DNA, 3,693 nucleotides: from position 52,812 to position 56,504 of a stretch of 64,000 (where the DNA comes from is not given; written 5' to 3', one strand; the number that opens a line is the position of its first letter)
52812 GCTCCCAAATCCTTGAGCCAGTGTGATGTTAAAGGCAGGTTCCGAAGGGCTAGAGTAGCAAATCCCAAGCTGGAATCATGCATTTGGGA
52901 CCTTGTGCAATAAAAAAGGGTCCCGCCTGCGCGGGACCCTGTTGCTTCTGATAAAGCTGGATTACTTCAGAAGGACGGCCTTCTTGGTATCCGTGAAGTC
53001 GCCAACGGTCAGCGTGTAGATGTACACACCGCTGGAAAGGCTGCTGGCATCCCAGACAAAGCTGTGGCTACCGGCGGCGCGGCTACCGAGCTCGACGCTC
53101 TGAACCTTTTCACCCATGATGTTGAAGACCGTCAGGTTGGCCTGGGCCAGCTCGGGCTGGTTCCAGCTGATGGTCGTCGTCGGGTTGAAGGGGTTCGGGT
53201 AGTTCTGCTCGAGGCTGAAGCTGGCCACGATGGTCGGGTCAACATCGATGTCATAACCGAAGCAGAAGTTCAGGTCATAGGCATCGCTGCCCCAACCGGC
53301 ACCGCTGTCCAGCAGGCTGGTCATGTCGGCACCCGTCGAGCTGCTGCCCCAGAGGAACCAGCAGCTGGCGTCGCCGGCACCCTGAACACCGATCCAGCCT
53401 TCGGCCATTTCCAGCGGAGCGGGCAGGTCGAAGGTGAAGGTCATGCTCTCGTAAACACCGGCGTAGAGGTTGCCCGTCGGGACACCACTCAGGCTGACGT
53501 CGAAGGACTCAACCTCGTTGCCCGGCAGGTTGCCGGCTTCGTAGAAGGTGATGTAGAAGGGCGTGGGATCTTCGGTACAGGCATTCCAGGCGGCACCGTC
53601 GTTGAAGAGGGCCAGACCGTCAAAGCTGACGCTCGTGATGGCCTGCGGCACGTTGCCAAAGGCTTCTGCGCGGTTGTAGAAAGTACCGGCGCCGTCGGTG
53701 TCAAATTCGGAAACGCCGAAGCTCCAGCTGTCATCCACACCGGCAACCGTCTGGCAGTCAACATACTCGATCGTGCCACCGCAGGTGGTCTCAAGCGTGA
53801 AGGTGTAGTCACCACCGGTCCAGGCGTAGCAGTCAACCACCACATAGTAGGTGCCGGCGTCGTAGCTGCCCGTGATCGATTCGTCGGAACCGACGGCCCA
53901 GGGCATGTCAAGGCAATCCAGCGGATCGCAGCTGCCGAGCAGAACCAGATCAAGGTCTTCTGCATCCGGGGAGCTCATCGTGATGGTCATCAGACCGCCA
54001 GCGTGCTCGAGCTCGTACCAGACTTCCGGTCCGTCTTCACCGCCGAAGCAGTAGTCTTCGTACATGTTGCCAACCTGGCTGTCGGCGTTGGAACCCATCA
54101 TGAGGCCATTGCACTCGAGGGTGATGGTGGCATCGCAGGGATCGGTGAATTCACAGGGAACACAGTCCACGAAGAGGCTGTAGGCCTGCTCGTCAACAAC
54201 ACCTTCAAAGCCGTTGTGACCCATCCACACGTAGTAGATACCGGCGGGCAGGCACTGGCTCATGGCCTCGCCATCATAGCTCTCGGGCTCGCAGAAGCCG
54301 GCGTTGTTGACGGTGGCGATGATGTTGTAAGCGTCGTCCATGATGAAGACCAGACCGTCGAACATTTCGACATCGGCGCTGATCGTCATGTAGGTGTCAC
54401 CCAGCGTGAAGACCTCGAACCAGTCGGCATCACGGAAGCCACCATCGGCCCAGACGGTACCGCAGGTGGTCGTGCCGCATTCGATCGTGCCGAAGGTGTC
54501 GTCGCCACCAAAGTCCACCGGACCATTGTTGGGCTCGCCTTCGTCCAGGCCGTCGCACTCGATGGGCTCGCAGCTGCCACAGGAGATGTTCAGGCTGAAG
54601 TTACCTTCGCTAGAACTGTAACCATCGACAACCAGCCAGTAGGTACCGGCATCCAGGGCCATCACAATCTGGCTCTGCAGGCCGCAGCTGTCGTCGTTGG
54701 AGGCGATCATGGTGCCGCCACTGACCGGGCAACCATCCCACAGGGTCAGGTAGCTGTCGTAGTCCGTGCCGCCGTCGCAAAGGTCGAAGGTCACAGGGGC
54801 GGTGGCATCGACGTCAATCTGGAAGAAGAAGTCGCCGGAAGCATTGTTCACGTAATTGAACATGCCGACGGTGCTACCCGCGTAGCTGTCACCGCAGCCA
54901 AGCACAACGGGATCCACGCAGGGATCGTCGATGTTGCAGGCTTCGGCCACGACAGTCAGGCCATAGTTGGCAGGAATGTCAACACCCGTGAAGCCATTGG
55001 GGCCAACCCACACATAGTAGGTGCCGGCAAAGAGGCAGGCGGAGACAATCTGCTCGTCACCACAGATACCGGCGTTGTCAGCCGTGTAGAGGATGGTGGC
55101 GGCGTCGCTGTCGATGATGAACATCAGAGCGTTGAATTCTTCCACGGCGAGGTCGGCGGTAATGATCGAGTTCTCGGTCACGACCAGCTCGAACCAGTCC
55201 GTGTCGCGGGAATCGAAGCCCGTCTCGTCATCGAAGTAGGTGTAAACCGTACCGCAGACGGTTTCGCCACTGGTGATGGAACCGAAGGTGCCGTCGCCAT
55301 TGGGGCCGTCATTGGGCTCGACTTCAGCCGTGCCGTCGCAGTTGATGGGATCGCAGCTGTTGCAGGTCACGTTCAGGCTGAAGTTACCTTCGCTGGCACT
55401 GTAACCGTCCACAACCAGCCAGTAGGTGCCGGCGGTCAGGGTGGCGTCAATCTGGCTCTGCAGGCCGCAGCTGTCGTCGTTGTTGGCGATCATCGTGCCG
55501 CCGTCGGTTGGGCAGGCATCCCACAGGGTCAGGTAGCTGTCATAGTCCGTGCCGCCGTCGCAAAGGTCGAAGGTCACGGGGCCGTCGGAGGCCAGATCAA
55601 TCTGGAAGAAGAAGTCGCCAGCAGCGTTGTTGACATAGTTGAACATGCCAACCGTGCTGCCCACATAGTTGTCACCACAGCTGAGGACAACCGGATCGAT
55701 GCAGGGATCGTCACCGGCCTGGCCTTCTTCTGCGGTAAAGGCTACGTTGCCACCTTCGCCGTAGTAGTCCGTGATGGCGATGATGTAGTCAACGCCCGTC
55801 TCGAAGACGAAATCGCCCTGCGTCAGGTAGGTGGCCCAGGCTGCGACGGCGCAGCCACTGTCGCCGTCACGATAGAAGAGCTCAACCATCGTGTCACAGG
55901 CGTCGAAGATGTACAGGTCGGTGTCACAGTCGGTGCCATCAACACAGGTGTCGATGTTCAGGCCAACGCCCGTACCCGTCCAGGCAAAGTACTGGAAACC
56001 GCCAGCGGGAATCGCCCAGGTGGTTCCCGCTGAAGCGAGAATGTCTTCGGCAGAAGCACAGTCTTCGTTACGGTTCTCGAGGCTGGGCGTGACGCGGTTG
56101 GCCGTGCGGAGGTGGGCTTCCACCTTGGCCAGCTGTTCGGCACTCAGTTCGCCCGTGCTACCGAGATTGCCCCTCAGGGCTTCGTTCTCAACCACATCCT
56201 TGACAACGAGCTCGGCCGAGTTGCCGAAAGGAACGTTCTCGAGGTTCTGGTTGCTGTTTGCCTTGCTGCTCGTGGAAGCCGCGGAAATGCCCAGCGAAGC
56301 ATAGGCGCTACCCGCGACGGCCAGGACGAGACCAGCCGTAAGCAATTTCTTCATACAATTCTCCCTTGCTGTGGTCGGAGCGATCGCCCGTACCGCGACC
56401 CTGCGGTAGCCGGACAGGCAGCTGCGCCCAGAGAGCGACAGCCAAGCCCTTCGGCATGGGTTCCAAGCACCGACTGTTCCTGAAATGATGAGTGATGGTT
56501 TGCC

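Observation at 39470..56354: Tandem array of four co-oriented giant paralogous T9SS cargo genes (17 kb)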

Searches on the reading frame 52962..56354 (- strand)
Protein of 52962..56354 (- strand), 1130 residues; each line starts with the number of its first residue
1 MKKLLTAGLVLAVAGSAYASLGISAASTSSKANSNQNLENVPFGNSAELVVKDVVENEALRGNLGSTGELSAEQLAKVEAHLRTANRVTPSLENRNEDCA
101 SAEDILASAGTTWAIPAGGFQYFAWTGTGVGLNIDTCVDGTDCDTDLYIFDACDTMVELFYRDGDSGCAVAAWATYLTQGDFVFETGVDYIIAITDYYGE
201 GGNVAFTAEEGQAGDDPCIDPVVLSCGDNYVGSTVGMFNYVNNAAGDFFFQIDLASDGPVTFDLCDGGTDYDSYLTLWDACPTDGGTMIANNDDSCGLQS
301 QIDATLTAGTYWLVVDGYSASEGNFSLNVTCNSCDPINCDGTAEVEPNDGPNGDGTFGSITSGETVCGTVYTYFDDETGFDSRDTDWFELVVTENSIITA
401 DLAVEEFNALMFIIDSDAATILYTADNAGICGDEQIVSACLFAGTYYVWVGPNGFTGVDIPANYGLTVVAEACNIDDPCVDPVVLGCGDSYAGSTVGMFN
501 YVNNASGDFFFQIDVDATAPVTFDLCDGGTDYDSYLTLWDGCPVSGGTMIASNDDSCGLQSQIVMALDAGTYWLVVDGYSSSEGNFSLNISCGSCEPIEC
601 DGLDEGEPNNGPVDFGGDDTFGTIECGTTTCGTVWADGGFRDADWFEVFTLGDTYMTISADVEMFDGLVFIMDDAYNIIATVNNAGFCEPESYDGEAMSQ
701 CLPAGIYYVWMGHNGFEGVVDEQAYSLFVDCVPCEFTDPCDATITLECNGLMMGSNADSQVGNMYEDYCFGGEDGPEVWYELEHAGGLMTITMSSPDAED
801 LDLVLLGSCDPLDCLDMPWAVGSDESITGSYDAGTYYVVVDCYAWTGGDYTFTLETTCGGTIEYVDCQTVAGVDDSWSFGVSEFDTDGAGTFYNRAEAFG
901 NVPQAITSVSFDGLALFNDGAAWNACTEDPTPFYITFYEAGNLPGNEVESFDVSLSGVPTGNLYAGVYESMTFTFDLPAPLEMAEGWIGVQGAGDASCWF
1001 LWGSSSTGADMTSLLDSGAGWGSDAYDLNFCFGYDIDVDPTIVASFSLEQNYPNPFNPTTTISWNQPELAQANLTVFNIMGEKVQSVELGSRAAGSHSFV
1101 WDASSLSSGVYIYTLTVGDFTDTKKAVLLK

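Call 7: search_protein_families(library=pfam, proteins=[window:52962-56354:-], max_evalue=0.01)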
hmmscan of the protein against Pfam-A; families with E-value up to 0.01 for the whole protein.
window:52962-56354:- (1130 aa): 4 families
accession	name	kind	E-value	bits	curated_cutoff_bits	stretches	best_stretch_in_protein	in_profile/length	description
PF18962.6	Por_Secre_tail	-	3.2e-10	40.6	27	1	1052-1127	2-74/75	Secretion system C-terminal sorting domain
PF13860.13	FlgD_ig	-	2.8e-08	34.1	27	1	1061-1115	11-73/79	FlgD Ig-like domain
PF04151.21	PPC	-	4e-08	34.4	25.9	0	785-840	11-68/70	Bacterial pre-peptidase C-terminal domain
PF13585.12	CHU_C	-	0.0018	18.8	27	0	1068-1125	25-81/86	CHU_C Type IX secretion signal domain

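Call 8: search_protein_families(library=ncbifam, proteins=[window:52962-56354:-], max_evalue=0.01)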
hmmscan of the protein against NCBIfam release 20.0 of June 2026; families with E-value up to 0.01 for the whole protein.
window:52962-56354:- (1130 aa): 6 families
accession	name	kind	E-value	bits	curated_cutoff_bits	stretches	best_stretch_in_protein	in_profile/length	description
TIGR04183.1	Por_Secre_tail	domain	3.9e-10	39.6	23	1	1052-1127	2-70/72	T9SS type A sorting domain-containing protein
NF052323.1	T9SSA_dep_M6i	equivalog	2.6e-07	29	600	1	1051-1127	960-1035/1043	T9SS-dependent M6-like inactivated metalloprotease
NF038113.1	T9SSA_dep_M36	equivalog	3.8e-06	25.3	885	1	1050-1127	794-867/869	T9SS-dependent M36 family metallopeptidase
NF033707.1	T9SS_sortase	equivalog_domain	8.9e-05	20.3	420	1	1050-1126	1000-1086/1095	type IX secretion system sortase PorU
NF005176.1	PRK06655.1-1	equivalog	0.00064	19.7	230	1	1066-1105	93-132/197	flagellar hook assembly protein FlgD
NF041539.1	choice_anch_R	domain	0.0018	18.2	30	0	304-339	89-122/155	choice-of-anchor R domain-containing protein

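Call 26: find_homologous_proteins(query=window:52962-56354:-, max_evalue=0.00001)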
Query window:52962-56354:- (1130 aa): 71 proteins with E <= 0.00001 among 8000 candidates.
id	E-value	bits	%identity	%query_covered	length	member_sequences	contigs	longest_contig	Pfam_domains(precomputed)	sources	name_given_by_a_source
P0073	0.0e+0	2498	94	100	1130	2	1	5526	PF04151.22,PF18962.8,PF13860.13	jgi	jgi:hypothetical protein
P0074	0.0e+0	1056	44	77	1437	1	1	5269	PF04151.22,PF18962.8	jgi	-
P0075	4.7e-291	987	52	57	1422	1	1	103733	PF04151.22,PF18962.8,PF13860.13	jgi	jgi:hypothetical protein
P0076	7.9e-280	950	46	76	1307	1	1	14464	PF04151.22,PF18962.8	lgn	-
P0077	2.2e-270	919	53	55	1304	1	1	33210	PF04151.22,PF18962.8,PF13860.13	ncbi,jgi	jgi:hypothetical protein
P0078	4.8e-262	891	46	66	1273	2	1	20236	PF04151.22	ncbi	-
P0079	1.5e-261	889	51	56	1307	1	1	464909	PF04151.22,PF18962.8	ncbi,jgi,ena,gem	ncbi:MAG: T9SS type A sorting domain-containing protein [Candidatus Delongbacteria bacterium]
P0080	5.7e-259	881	45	92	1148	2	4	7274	PF04151.22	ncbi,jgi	jgi:hypothetical protein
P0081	1.8e-232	793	50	44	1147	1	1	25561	PF04151.22,PF18962.8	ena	-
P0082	3.9e-229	782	52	43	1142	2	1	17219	PF04151.22,PF18962.8,PF13860.13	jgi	jgi:hypothetical protein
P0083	7.3e-224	764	53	39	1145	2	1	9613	PF04151.22,PF18962.8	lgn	-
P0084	2.8e-219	749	45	55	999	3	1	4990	PF04151.22,PF13585.13,PF18962.8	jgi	jgi:hypothetical protein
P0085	1.8e-212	727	53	39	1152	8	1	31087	PF04151.22,PF18962.8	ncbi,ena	-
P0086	1.1e-200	688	36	56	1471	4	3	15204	PF04151.22,PF18962.8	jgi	-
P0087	5.5e-197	675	37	74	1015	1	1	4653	PF04151.22,PF18962.8,PF13860.13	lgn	-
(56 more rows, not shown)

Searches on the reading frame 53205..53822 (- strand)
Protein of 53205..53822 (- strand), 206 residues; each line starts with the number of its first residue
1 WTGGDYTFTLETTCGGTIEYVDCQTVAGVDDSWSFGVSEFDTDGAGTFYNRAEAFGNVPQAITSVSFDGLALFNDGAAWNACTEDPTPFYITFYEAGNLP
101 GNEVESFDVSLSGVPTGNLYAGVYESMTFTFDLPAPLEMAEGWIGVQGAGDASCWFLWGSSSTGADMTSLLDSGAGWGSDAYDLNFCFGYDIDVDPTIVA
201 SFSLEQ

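Call 29: search_protein_families(library=pfam, proteins=[window:53205-53822:-], max_evalue=1)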
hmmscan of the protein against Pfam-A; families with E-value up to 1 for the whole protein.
seq(206 aa): 0 families

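Call 42: search_solved_structures(query=A3, max_evalue=1)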
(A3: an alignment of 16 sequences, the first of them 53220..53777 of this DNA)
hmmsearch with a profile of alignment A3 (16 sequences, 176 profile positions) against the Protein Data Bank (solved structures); distinct sequences matched with E-value up to 1: 2.
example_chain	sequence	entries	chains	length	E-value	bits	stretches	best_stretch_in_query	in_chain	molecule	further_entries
4wuv_A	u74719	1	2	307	0.13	15.6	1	102-140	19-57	2-hydroxycyclohexanecarboxyl-CoA dehydrogenase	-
5kvp_A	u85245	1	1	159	0.37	14.1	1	97-141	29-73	Zoocin A endopeptidase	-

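Call 43: search_protein_families(library=pfam, alignment_id=A3, max_evalue=1)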
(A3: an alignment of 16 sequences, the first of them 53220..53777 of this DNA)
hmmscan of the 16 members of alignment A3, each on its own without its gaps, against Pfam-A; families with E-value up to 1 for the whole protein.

A. member 1, window:53220-53777:- (186 aa): 0 families

B. families by the number of members that match (of 16 scanned): 1 family
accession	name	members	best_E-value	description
PF04566.18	RNA_pol_Rpb2_4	1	0.31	RNA polymerase Rpb2, domain 4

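Call 49: predict_structure(alignment_id=A3)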
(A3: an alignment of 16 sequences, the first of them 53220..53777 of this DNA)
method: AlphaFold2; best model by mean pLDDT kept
length: 186 residues; sequences in the alignment: 16
mean_pLDDT: 86.6   pTM: 0.83
mean pLDDT of the five models: 86.6, 86.5, 85.3, 81.8, 71.6
residues with pLDDT >= 90: 98; 70-90: 69; 50-70: 18; < 50: 1
segments of 3 or more residues with pLDDT < 50: none
pLDDT, mean of each block of 10 residues (from residue 1): 71 73 86 89 90 92 90 96 88 97 88 95 94 91 82 84 88 81 57
secondary structure, 60 per line:
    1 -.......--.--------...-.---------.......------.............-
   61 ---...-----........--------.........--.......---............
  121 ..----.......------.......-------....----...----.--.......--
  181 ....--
elements in order: E2-8 E20-22 E34-40 E47-59 E64-66 E72-79 E88-96 E99-105 E109-122 E127-133 E140-146 E154-157 E162-164 E172-178 H181-184

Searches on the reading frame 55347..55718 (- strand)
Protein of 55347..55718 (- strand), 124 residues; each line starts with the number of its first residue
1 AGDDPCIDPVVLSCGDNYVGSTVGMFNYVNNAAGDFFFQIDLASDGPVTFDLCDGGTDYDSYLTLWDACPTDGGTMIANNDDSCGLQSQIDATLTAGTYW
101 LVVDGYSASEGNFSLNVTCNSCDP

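Call 29: search_protein_families(library=pfam, proteins=[window:55347-55718:-], max_evalue=1)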
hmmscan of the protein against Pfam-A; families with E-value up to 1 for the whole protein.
seq(124 aa): 1 family
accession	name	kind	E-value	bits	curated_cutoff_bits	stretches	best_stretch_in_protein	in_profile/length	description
PF23981.1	DUF7305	-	0.056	13.8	27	0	72-118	47-90/185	Domain of unknown function (DUF7305)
